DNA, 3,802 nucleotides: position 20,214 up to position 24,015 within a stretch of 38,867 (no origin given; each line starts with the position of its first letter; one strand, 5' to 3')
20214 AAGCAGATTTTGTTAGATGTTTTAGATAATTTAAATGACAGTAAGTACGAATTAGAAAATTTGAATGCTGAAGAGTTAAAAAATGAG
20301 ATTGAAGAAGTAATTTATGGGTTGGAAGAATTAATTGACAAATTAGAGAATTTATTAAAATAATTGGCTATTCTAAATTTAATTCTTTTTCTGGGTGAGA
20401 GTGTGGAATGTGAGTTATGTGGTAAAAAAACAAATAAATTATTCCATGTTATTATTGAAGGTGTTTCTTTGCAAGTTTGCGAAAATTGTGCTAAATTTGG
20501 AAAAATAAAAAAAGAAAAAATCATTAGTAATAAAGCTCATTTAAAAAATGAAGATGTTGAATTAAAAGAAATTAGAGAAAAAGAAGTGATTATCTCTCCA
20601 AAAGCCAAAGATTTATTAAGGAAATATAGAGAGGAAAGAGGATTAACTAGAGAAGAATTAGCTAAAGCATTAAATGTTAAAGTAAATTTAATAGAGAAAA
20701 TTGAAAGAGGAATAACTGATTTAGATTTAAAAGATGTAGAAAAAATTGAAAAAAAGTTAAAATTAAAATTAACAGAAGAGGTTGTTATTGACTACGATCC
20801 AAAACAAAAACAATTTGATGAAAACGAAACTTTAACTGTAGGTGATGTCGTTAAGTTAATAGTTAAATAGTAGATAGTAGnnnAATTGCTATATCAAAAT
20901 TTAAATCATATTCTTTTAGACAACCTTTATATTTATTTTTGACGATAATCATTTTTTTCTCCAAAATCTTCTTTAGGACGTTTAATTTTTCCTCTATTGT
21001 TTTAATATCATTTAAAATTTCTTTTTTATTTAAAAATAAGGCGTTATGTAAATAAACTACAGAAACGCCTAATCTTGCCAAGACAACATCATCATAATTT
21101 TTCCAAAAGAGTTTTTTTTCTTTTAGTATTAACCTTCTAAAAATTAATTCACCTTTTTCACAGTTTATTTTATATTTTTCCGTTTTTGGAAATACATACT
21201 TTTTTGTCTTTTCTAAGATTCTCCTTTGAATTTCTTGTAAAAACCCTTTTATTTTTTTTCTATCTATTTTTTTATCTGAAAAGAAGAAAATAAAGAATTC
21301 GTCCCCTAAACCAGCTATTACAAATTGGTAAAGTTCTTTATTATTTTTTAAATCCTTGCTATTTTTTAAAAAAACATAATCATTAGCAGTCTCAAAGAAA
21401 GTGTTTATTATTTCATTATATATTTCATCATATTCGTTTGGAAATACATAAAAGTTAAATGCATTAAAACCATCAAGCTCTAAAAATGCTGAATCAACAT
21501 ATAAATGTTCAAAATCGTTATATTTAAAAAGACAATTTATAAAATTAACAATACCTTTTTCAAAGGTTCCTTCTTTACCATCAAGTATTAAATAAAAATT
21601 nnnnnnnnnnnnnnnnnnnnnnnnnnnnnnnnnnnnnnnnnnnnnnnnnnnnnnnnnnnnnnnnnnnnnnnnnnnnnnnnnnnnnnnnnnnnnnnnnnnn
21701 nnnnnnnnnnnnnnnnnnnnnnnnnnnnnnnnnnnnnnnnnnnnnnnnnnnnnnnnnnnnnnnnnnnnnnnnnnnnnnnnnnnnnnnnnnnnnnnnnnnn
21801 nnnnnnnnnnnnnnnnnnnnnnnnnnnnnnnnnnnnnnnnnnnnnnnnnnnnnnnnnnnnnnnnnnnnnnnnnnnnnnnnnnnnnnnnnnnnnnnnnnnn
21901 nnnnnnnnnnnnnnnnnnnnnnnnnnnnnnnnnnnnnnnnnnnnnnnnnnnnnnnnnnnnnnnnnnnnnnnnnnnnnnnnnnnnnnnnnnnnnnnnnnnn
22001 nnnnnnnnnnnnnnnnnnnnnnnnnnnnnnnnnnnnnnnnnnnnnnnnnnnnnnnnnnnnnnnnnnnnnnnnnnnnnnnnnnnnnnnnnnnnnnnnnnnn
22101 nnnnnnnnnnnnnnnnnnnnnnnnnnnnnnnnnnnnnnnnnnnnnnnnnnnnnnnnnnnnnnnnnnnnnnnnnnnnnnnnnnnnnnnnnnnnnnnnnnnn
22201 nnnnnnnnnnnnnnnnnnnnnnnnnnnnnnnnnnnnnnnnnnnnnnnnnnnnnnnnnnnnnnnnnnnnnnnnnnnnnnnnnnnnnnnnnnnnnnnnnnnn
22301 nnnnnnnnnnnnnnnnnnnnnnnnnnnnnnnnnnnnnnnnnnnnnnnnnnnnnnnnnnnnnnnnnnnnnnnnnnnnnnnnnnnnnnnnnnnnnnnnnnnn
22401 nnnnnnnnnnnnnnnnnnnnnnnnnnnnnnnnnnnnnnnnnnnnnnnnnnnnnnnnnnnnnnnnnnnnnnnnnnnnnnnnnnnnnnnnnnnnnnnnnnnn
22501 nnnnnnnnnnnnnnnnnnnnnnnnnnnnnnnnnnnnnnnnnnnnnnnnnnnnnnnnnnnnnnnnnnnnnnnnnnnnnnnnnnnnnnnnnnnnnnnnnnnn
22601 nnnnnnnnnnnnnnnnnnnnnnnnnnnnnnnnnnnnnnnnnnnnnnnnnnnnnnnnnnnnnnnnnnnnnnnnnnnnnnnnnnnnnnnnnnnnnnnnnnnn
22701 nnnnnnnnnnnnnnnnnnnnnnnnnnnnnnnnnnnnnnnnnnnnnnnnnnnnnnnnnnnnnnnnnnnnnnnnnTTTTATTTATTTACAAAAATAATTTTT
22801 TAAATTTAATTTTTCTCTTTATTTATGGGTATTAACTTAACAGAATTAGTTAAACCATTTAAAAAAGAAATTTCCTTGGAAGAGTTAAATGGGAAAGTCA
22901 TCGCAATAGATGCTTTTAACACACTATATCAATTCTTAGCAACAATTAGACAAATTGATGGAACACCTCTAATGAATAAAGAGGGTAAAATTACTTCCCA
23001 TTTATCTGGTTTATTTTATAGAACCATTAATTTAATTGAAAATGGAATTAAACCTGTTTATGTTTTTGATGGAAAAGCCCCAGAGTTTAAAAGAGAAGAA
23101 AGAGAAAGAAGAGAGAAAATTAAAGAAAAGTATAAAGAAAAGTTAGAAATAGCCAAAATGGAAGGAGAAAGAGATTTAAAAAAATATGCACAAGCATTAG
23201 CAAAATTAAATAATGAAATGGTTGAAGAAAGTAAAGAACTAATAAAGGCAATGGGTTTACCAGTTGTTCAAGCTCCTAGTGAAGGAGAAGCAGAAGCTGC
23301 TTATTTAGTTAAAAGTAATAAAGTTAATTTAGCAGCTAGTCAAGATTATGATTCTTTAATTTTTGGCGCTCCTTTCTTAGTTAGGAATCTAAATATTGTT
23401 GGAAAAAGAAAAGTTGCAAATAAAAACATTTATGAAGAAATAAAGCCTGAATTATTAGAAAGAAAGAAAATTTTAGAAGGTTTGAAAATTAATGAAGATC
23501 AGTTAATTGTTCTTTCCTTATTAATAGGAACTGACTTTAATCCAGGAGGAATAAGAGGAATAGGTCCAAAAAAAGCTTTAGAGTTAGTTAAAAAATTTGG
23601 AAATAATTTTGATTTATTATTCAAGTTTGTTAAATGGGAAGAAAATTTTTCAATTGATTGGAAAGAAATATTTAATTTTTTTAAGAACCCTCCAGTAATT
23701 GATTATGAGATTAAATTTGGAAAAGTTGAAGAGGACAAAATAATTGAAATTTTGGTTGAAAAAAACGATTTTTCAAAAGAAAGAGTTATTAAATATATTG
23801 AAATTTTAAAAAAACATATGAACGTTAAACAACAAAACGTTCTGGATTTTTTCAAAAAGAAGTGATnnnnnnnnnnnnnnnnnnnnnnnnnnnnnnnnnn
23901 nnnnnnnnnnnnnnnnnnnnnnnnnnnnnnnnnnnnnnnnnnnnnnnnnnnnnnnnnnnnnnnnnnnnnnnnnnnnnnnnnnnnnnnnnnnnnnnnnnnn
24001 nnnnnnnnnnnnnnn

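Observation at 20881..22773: Stand-alone archaeal protein with two GGDEF/Cas10-like palm modules: candidate novel nucleotide-signal synthase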

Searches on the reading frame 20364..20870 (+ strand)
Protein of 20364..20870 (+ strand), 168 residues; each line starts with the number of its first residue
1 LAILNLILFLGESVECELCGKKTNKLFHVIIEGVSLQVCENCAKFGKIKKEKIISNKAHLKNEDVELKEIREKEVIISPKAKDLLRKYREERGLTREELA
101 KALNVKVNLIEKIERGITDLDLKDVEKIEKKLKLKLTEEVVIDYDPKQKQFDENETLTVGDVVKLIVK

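Call 12: search_protein_families(library=pfam, proteins=[window:20364-20870:+], max_evalue=0.001)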
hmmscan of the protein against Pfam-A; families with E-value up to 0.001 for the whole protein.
window:20364-20870:+ (168 aa): 5 families
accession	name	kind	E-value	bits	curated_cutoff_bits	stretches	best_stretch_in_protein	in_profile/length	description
PF01381.28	HTH_3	-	9.2e-13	48.5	23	1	85-138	1-54/55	Helix-turn-helix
PF13560.12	HTH_31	-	2.5e-09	37.7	27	1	84-130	5-52/64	Helix-turn-helix domain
PF13413.12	HTH_25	-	6e-07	29.6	24.6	1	84-116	1-33/62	Helix-turn-helix domain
PF24250.1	HVO_2718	-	1.9e-05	24.9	30.3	1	11-50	13-52/173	Transcription regulator HVO_2718-like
PF12844.13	HTH_19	-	5.4e-05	23.5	30.2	1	84-136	3-55/64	Helix-turn-helix domain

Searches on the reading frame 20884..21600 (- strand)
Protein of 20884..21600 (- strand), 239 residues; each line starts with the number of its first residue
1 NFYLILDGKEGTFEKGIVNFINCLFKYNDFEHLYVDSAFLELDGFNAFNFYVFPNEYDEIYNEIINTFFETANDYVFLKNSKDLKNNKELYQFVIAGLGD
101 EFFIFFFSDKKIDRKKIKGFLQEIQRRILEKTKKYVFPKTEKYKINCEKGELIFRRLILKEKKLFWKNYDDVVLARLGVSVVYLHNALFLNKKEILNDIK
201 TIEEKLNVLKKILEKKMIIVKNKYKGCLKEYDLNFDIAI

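Call 33: search_solved_structures(query=A3, max_evalue=10, show_alignments=4)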
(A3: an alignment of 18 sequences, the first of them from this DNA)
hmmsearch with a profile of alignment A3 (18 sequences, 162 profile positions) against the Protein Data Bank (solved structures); distinct sequences matched with E-value up to 10: 8.
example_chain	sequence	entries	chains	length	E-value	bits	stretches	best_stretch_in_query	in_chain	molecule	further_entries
6wpi_A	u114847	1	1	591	0.29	14.3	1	16-132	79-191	Nucleolar protein 9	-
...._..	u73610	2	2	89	2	11.6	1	95-128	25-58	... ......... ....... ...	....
4v83_BX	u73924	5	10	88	2.1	11.5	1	95-128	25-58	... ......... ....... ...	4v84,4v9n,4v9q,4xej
4v9j_B1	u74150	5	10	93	2.2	11.4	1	95-128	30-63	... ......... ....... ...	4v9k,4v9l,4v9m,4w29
5ot7_W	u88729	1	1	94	2.2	11.4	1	95-128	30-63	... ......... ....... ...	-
4v87_AZ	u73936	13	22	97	2.3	11.4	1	95-128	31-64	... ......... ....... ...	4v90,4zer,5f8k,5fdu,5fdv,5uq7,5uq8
10px_11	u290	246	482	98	2.3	11.4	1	95-128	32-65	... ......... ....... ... | 50S ribosomal protein L27 | Large ribosomal subunit protein bL28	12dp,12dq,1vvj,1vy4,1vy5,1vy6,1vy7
4v9i_B1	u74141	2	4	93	2.3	11.4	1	95-128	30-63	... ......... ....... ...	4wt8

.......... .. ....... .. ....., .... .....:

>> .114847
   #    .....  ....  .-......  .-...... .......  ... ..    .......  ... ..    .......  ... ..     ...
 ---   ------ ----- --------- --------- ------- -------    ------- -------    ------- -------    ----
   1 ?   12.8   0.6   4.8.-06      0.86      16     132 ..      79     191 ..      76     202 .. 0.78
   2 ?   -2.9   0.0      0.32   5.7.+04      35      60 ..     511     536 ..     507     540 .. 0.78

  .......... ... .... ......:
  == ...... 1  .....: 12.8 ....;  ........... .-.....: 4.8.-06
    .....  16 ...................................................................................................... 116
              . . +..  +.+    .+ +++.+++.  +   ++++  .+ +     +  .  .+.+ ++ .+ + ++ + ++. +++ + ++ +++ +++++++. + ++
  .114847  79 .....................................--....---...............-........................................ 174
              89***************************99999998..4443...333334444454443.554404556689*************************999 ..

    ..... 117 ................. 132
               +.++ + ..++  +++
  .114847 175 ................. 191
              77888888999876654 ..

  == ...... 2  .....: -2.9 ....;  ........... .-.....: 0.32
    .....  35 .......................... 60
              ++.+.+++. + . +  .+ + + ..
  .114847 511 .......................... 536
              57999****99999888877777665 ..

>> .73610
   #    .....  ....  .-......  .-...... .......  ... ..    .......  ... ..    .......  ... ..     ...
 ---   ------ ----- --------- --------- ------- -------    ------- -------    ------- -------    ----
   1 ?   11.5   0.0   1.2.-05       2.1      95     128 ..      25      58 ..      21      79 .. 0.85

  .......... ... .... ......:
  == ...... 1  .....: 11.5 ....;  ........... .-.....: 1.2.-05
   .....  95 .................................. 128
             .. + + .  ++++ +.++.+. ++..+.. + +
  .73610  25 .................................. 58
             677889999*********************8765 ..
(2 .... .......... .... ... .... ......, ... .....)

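Call 35: find_homologous_proteins(query=A3, max_evalue=10)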
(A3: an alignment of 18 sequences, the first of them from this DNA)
Query A3 (18 sequences) (239 aa, profile of the alignment): 3 proteins with E <= 10 among 6878 candidates.
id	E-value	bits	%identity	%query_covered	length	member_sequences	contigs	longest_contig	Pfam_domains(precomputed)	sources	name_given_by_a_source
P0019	1.1e-49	186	32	68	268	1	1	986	-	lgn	-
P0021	5.6e-39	152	40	57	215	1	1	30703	-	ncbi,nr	ncbi:MAG: hypothetical protein HRU03_02055, partial [Nanoarchaeales archaeon]|nr:hypothetical protei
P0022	6.3e-37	145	35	52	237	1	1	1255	-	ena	-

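Call 42: predict_structure(alignment_id=A3)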
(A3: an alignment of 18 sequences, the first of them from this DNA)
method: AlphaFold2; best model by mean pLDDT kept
length: 239 residues; sequences in the alignment: 18
mean_pLDDT: 81.5   pTM: 0.73
mean pLDDT of the five models: 81.5, 80.9, 80.4, 79.7, 78.9
residues with pLDDT >= 90: 101; 70-90: 94; 50-70: 27; < 50: 17
segments of 3 or more residues with pLDDT < 50: 83-86, 234-239
pLDDT, mean of each block of 10 residues (from residue 1): 55 77 82 93 86 66 91 72 51 84 91 90 96 92 95 93 90 95 92 85 81 83 71 43
secondary structure, 60 per line:
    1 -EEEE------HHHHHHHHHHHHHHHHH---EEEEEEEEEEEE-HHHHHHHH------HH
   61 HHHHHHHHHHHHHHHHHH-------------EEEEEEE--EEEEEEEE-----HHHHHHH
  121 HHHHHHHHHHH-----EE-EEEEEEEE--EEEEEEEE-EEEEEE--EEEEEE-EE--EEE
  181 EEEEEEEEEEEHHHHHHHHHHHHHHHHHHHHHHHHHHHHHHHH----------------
elements in order: E2-5 H12-28 E32-43 H45-52 H59-78 E92-98 E101-108 H114-131 E140-147 E150-157 E159-164 E167-172 E178-191 H192-223

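Call 44: fold_search(model_id=the predicted structure, library=pdb)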
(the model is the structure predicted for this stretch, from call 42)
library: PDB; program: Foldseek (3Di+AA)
matches with E <= 10: 773; with E <= 0.001: 0
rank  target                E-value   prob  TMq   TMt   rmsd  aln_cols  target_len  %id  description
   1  4zvf                  3.9e-03  1.00  0.35  0.49  10.1       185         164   14  Crystal structure of GGDEF domain of the E. coli DosC - form II (GTP-alpha-S-bound) (released 2015-11-11)
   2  7e6g_A                6.3e-03  0.92  0.24  0.22  16.4       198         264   10  Crystal structure of diguanylate cyclase SiaD in complex with its activator SiaC from Pseudomonas aeruginosa (released 2021-09-22)
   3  7e6g_B                3.5e-02  0.94  0.32  0.30  13.4       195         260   11  Crystal structure of diguanylate cyclase SiaD in complex with its activator SiaC from Pseudomonas aeruginosa (released 2021-09-22)
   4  4yme                  3.7e-02  0.90  0.27  0.38  14.1       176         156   12  Crystal structure of a sensory box/GGDEF family protein (CC_0091) from Caulobacter crescentus CB15 at 1.40 A resolution  (released 2015-04-01)
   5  8oz7_B                5.3e-02  0.54  0.22  0.11  11.2       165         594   12  Abortive infection DNA polymerase AbiA from Lactococcus lactis (released 2024-04-03)
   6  2wz1_B                5.3e-02  0.44  0.23  0.26  13.7       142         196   15  STRUCTURE OF THE CATALYTIC DOMAIN OF HUMAN SOLUBLE GUANYLATE CYCLASE 1 BETA 3. (released 2009-12-01)
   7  8oz7_C                5.6e-02  0.44  0.21  0.11  12.1       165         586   13  Abortive infection DNA polymerase AbiA from Lactococcus lactis (released 2024-04-03)
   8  3mtk_B                6.4e-02  0.89  0.30  0.41   9.4       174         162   13  X-Ray Structure of Diguanylate cyclase/phosphodiesterase from Caldicellulosiruptor saccharolyticus, Northeast Structur (released 2010-06-02)
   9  8hbe_A                6.8e-02  0.66  0.27  0.13  13.8       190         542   10  Structure of human soluble guanylate cyclase in the inactive state at 3.1 angstrom (released 2023-04-19)
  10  6zxm_A                7.2e-02  0.85  0.27  0.22  13.8       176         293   12  Diguanylate cyclase DgcR in complex with c-di-GMP (released 2021-03-31)
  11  3pjw                  8.1e-02  0.97  0.28  0.17   5.0        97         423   11  Structure of Pseudomonas fluorescence LapD GGDEF-EAL dual domain, I23 (released 2011-02-09)
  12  3uvj_D                8.1e-02  0.44  0.24  0.28  19.8       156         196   13  Crystal structure of the catalytic domain of the heterodimeric human soluble guanylate cyclase 1. (released 2011-12-28)
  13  4lt6_B                8.1e-02  0.38  0.22  0.13  12.9       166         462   11  Crystal Structure of human poly(A) polymerase gamma (released 2013-10-09)
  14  4pyd_A                8.6e-02  0.72  0.28  0.41  11.3       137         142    9  MoaC in complex with cPMP crystallized in space group P212121 (released 2015-04-29)
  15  3uvj_B                8.6e-02  0.60  0.26  0.31  19.4       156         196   12  Crystal structure of the catalytic domain of the heterodimeric human soluble guanylate cyclase 1. (released 2011-12-28)
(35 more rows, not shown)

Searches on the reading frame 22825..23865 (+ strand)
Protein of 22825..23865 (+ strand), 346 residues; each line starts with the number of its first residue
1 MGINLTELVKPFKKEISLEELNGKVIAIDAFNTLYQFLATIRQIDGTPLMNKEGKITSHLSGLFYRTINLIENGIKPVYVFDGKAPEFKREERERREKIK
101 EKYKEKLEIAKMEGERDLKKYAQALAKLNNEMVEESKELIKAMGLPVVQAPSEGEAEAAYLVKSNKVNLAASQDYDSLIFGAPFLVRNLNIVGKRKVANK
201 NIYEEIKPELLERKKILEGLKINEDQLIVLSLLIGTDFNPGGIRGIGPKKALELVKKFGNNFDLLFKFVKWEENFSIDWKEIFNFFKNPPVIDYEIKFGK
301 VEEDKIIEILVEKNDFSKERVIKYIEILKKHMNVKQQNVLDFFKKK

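Call 12: search_protein_families(library=pfam, proteins=[window:22825-23865:+], max_evalue=0.001)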
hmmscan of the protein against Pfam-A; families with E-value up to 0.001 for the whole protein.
window:22825-23865:+ (346 aa): 2 families
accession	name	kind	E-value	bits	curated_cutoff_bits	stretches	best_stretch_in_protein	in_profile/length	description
PF00867.23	XPG_I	-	2e-24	86.2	24.9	1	144-237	1-89/89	XPG I-region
PF00752.23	XPG_N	-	2.2e-24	86.3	22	1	1-101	1-99/101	XPG N-terminal domain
